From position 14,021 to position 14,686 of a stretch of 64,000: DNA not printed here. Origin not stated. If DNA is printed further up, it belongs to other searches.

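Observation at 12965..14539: Three co-oriented genes of unknown function between IS1 and the Gly-rich gene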

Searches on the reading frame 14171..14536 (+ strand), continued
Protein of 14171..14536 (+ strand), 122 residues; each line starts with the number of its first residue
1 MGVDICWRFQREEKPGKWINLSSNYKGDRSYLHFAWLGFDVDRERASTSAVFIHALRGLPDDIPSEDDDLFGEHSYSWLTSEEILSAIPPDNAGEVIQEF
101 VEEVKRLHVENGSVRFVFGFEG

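Call 68: predict_structure(alignment_id=A6)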
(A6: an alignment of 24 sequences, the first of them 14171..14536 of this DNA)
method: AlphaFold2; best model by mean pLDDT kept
length: 122 residues; sequences in the alignment: 24
mean_pLDDT: 87.2   pTM: 0.83
mean pLDDT of the five models: 87.2, 85.9, 85.7, 85.0, 82.8
residues with pLDDT >= 90: 69; 70-90: 39; 50-70: 11; < 50: 3
segments of 3 or more residues with pLDDT < 50: 45-47
pLDDT, mean of each block of 10 residues (from residue 1): 87 92 88 85 55 90 89 89 94 89 97 94 76
secondary structure, 60 per line:
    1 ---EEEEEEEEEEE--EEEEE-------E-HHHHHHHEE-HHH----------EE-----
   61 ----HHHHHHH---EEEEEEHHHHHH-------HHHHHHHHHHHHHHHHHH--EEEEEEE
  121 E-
elements in order: E4-14 E17-21 H31-37 H65-71 E75-80 H81-86 H94-111 E114-121

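Call 108: search_protein_families(library=pfam, alignment_id=A6, max_evalue=1)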
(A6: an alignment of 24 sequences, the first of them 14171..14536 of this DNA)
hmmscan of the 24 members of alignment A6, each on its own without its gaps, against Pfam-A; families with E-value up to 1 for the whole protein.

A. member 1, window:14171-14536:+ (122 aa): 0 families

B. families by the number of members that match (of 24 scanned): 4 families
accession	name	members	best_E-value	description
PF21606.3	BgaA-like_CBM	1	0.027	Beta-galactosidase-like, Galactose-binding domain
PF21437.2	CbiG-like_linker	1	0.062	CbiG-like, linker domain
PF15592.11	Imm41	1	0.094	Immunity protein 41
PF02845.22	CUE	1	0.16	CUE domain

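Call 121: search_protein_families(library=phrogs, proteins=[L018:2277-2717:+, L018:1466-1924:+, L022:507-1703:+, L022:1746-2294:+, L022:4836-6230:+, L027:969-2522:-, L019:4562-5068:+, L019:2161-2814:+, L024:3648-5789:-, L026:5132-5791:+], max_evalue=0.00001)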
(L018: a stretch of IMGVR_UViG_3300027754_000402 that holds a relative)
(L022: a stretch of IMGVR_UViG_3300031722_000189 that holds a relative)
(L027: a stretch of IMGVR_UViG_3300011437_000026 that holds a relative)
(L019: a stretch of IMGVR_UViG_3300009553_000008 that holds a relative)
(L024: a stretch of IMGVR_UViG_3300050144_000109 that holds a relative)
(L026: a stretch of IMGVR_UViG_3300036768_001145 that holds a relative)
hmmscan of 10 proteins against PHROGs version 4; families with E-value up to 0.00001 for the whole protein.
L018:2277-2717:+ (147 aa): 1 family
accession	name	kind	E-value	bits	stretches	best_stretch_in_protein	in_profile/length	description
phrog_1770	-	DNA, RNA and nucleotide metabolism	3.2e-14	54.2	1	2-146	2-128/158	Holliday junction resolvase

L018:1466-1924:+ (153 aa): 1 family
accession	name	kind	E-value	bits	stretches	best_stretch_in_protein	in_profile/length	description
phrog_72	-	DNA, RNA and nucleotide metabolism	6.8e-08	33.8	1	42-152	53-156/161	NinB/ Orf homologous recombination mediator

L022:507-1703:+ (399 aa): 1 family
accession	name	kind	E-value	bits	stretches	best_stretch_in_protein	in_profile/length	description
phrog_69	-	DNA, RNA and nucleotide metabolism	3.7e-14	53.6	1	174-397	90-327/501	exonuclease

L022:1746-2294:+ (183 aa): 1 family
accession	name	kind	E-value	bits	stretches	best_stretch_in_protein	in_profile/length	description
phrog_139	-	other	3.5e-06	27.6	0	5-57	79-129/342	deoxynucleoside monophosphate kinase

L022:4836-6230:+ (465 aa): 5 families
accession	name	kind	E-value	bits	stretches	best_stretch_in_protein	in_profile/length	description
phrog_363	-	other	5.2e-41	141.8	1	15-239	50-239/327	DNA methyltransferase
phrog_116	-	other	3.9e-35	122.4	1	11-349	200-459/779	DNA methyltransferase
phrog_29583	-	other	4.9e-26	92.5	1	19-196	6-189/468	DNA methyltransferase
phrog_1008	-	other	2e-10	41.6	1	225-349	157-280/329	DNA methyltransferase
phrog_27243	-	unknown function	1.6e-06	29.1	0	324-353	171-201/248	-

L027:969-2522:- (518 aa): 10 families
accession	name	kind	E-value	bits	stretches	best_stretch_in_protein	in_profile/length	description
phrog_498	-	other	2.9e-89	301.3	1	111-516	36-430/633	DNA methyltransferase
phrog_67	-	other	2.5e-38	133.7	1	288-516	119-353/743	DNA methyltransferase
phrog_3008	-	other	8e-23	81.9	1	421-514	130-219/244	DNA methyltransferase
phrog_23085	-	unknown function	2.7e-19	70.2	1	410-516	3-115/138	-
phrog_18293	-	other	1.3e-11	45.5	1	443-508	42-109/119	methyltransferase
phrog_8769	-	other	3.8e-08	34.1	1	466-506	13-53/71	methyltransferase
phrog_23148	-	unknown function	1.4e-07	32.7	1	439-507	77-147/165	-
phrog_8071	-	DNA, RNA and nucleotide metabolism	4.8e-07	30.4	1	112-330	9-209/389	ParB-like partition protein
phrog_9353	-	unknown function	7.1e-07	30.3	1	129-242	30-136/245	-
phrog_1033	-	DNA, RNA and nucleotide metabolism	2.3e-06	28.7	1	140-210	65-133/334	ParB-like partition protein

L019:4562-5068:+ (169 aa): 10 families
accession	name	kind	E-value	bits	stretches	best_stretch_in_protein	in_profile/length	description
phrog_1872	-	DNA, RNA and nucleotide metabolism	5.4e-34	118.5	1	25-120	28-129/166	endonuclease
phrog_6254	-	DNA, RNA and nucleotide metabolism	3e-28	100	1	27-150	10-142/154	HNH endonuclease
phrog_59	-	DNA, RNA and nucleotide metabolism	7.4e-27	95.8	1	24-166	150-277/423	HNH endonuclease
phrog_826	-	DNA, RNA and nucleotide metabolism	6.8e-26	92.5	1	13-102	66-160/281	HNH endonuclease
phrog_3593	-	DNA, RNA and nucleotide metabolism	7.5e-20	72.5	1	21-103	60-143/210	HNH endonuclease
phrog_1492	-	DNA, RNA and nucleotide metabolism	4.9e-15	56.6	1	47-106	105-165/414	HNH endonuclease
phrog_4842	-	DNA, RNA and nucleotide metabolism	2.4e-09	38.2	1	25-88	71-135/154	HNH endonuclease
phrog_99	-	DNA, RNA and nucleotide metabolism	8.1e-07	30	1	19-100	113-205/383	HNH endonuclease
phrog_6156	-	DNA, RNA and nucleotide metabolism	5.7e-06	26.8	1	112-166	178-232/261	endonuclease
phrog_517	-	DNA, RNA and nucleotide metabolism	6.5e-06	28.1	1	113-151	79-117/128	HTH DNA binding protein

L019:2161-2814:+ (218 aa): 2 families
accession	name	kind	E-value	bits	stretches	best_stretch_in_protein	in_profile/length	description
phrog_253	-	DNA, RNA and nucleotide metabolism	1.7e-47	162.4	1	53-218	4-167/169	Mu Gam-like end protection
phrog_20203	-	unknown function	1.7e-06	29.1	1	143-218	1-75/75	-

L024:3648-5789:- (714 aa): 2 families
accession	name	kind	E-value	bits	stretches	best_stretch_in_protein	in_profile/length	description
phrog_2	-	head and packaging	3e-54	186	1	4-645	59-612/807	terminase large subunit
phrog_32359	-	head and packaging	3.5e-32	112.8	1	16-207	8-200/210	terminase large subunit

L026:5132-5791:+ (220 aa): 3 families
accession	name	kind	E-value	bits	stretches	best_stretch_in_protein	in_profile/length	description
phrog_5429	-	DNA, RNA and nucleotide metabolism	2e-30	107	1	7-150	5-165/176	DNA repair protein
phrog_14517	-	unknown function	1.1e-19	72.1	1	5-192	3-193/296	-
phrog_2776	-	unknown function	9.3e-12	46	1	54-167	51-163/181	-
